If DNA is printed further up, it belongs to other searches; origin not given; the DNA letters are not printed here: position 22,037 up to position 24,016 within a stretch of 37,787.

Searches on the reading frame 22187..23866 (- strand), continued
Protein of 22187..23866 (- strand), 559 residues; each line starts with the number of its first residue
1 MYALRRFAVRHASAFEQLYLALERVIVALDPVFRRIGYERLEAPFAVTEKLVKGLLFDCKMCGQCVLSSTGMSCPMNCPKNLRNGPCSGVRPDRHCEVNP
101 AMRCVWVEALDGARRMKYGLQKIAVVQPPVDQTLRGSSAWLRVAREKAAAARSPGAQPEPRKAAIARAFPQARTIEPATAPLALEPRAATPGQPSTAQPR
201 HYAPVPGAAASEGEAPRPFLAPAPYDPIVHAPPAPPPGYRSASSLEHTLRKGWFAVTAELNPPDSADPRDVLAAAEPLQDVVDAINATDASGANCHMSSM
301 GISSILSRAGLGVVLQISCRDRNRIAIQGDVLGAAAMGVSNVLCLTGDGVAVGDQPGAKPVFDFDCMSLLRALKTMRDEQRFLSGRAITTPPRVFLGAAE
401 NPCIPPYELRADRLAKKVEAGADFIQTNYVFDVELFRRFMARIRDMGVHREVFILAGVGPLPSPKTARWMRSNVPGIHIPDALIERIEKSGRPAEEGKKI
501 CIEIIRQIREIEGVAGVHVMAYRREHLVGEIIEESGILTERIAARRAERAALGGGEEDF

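Call 18: find_encoding_contigs(protein=P0119, flank=8000, max_places=1)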
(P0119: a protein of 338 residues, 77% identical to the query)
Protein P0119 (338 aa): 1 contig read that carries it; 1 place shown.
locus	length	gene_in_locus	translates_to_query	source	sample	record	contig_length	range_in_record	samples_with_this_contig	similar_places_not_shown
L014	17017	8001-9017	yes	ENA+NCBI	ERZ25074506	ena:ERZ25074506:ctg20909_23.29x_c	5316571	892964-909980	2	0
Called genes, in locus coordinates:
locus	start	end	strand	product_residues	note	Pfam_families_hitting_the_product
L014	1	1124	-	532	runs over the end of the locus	PF00496:SBP_bac_5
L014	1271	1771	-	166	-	PF13404:HTH_AsnC-type, PF13412:HTH_24, PF01037:AsnC_trans_reg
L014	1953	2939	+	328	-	PF00491:Arginase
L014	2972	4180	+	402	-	PF00202:Aminotran_3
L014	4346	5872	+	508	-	PF00501:AMP-binding, PF13193:AMP-binding_C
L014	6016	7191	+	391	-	PF01494:FAD_binding_3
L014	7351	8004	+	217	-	PF12225:DUF5981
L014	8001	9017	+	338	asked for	PF02219:MTHFR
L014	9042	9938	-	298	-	PF02219:MTHFR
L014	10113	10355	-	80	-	PF06568:YjiS-like (weak)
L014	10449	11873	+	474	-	PF00392:GntR, PF00155:Aminotran_1_2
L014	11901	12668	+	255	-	PF00106:adh_short, PF08659:KR, PF13561:adh_short_C2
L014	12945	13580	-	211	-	-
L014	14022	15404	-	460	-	PF01565:FAD_binding_4, PF02913:FAD-oxidase_C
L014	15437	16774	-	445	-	PF06808:DctM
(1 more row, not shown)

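Call 19: find_encoding_contigs(protein=P0032, flank=8000, max_places=1)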
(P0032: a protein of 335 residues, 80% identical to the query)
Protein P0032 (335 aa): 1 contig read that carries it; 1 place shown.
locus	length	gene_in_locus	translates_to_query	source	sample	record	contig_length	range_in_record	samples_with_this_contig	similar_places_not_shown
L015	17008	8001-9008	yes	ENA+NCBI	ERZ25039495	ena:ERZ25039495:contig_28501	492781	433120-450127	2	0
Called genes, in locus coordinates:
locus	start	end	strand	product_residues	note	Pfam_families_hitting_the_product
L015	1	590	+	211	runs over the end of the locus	PF07040:DUF1326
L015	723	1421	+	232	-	PF02607:B12-binding_2, PF02310:B12-binding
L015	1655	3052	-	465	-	-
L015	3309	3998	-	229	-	PF04199:Cyclase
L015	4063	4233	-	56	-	-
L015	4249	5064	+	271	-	PF07796:DUF1638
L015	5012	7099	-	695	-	PF00892:EamA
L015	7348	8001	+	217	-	PF12225:DUF5981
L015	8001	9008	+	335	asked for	PF02219:MTHFR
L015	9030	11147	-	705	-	PF00989:PAS (weak), PF08448:PAS_4 (weak), PF13426:PAS_9, PF24820:Diguanyl_cycl_sensor (weak), PF00989:PAS (weak), PF08448:PAS_4, PF02518:HATPase_c, PF00072:Response_reg, +4 more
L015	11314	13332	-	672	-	PF05378:Hydant_A_N, PF01968:Hydantoinase_A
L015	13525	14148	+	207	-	PF02798:GST_N, PF13409:GST_N_2, PF13417:GST_N_3 (weak)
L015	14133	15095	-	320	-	PF01022:HTH_5, PF12802:MarR_2, PF12840:HTH_20, PF13489:Methyltransf_23, PF01209:Ubie_methyltran, PF13847:Methyltransf_31, PF08241:Methyltransf_11, PF08242:Methyltransf_12, +2 more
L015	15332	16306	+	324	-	PF04333:MlaA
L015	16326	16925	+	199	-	PF05494:MlaC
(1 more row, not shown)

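Call 22: search_solved_structures(query=window:22187-23866:-, max_evalue=0.001)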
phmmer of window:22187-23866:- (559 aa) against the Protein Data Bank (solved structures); distinct sequences matched with E-value up to 0.001: 16.
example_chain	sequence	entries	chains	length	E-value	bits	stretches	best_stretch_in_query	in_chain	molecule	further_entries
6fcx_A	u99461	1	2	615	4.1e-11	45.3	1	270-540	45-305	Methylenetetrahydrofolate reductase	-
8qa4_A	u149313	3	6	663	4.4e-11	45.2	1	270-540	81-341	Methylenetetrahydrofolate reductase (NADPH)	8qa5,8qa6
6fnu_A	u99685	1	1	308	1e-07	34.1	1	287-535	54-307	Methylenetetrahydrofolate reductase 1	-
3apt_A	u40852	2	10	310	3.2e-06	29.2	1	394-537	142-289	Methylenetetrahydrofolate reductase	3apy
1v93_A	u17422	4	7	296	3.8e-06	28.9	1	394-537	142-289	5,10-Methylenetetrahydrofolate reductase | Methylenetetrahydrofolate reductase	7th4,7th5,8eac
8uy2_A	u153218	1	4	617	1.8e-05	26.7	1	310-523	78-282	Methylenetetrahydrofolate reductase-like protein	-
8uy1_D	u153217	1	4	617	1.8e-05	26.7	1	310-523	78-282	Methylenetetrahydrofolate reductase-like protein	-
3fst_A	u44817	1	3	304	7.2e-05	24.7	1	413-527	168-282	5,10-methylenetetrahydrofolate reductase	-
3fsu_A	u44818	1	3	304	8.2e-05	24.5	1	413-527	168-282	5,10-methylenetetrahydrofolate reductase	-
7rml_A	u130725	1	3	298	0.00011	24.1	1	413-531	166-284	5,10-methylenetetrahydrofolate reductase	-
1b5t_A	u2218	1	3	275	0.00012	24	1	413-527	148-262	PROTEIN (METHYLENETETRAHYDROFOLATE REDUCTASE)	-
1zp3_A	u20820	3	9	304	0.00012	24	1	413-527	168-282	5,10-methylenetetrahydrofolate reductase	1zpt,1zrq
1zp4_A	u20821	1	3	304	0.00013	23.8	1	413-527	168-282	5,10-methylenetetrahydrofolate reductase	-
6pey_A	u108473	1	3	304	0.00018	23.4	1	413-527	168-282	Methylenetetrahydrofolate reductase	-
5ume_A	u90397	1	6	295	0.0002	23.2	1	413-528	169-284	5,10-methylenetetrahydrofolate reductase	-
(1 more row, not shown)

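Call 31: find_related_loci(query=window:22187-23866:-, collection=metagenome_contigs, flank=10000)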
Query window:22187-23866:- (559 aa) in metagenome_contigs; peptide patterns used: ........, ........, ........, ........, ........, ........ (x = any residue, [..] = any of these).
528 stretches matched a pattern; 431 encode a relative of the query (tblastn E <= 1e-3); the best 80 are kept; 80 distinct loci.
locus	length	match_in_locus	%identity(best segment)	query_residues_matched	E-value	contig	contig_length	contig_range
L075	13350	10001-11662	79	1-550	0e+0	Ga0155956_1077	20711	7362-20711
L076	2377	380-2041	79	1-550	0e+0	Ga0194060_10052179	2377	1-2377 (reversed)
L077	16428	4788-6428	77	1-551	0e+0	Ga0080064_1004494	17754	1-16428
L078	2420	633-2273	77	1-548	0e+0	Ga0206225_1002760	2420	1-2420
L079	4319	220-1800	65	1-551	0e+0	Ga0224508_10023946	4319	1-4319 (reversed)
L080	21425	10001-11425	61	1-541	0e+0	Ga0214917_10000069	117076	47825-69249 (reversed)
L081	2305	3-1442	57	18-537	0e+0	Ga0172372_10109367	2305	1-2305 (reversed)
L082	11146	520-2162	79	1-545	0e+0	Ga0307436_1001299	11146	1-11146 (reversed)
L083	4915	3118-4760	80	1-545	0e+0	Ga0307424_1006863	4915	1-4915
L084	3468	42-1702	77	1-551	0e+0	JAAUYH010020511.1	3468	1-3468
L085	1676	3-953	82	225-541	0e+0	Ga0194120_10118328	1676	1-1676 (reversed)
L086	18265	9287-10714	52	1-541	9e-173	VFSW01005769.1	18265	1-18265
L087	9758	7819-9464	77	1-550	0e+0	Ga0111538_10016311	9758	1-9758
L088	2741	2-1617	77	11-550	0e+0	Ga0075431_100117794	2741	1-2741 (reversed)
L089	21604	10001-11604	78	1-545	0e+0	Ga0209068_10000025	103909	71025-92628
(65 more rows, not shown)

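Call 68: predict_structure(alignment_id=A2)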
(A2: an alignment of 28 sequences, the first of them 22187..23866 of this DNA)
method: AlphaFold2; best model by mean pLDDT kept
length: 559 residues; sequences in the alignment: 28
mean_pLDDT: 71.7   pTM: 0.61
mean pLDDT of the five models: 71.7, 71.6, 70.2, 68.2, 67.1
residues with pLDDT >= 90: 167; 70-90: 169; 50-70: 86; < 50: 137
segments of 3 or more residues with pLDDT < 50: 58-61, 63-100, 156-223, 349-363, 555-559
pLDDT, mean of each block of 10 residues (from residue 1): 54 65 84 86 81 59 45 37 35 45 56 69 59 68 78 54 39 29 28 33 33 37 53 83 93 94 73 89 84 61 84 81 69 87 72 36 68 94 85 93 86 94 95 96 97 97 90 81 96 95 98 97 89 93 85 56
secondary structure, 60 per line:
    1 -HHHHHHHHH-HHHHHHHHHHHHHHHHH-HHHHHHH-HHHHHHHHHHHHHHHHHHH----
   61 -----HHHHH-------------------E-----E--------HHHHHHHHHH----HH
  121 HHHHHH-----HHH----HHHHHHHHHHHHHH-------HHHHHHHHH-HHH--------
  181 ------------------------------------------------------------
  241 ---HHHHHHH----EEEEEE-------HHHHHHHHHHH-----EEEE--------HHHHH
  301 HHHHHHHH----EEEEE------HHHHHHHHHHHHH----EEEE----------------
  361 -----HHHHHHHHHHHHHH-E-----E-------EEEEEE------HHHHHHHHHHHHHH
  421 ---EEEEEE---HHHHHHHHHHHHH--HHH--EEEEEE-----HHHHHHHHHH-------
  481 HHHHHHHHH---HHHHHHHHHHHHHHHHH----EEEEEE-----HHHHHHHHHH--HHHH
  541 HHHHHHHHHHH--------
elements in order: H2-10 H12-28 H30-36 H38-56 H66-70 H105-114 H119-126 H139-152 H160-168 H244-250 E255-260 H268-278 E284-287 H296-308 E313-317 H324-336 E341-344 H366-379 E395-400 H407-420 E424-429 H433-445 E453-458 H464-473 H481-489 H493-509 E514-519 H525-534 H537-551
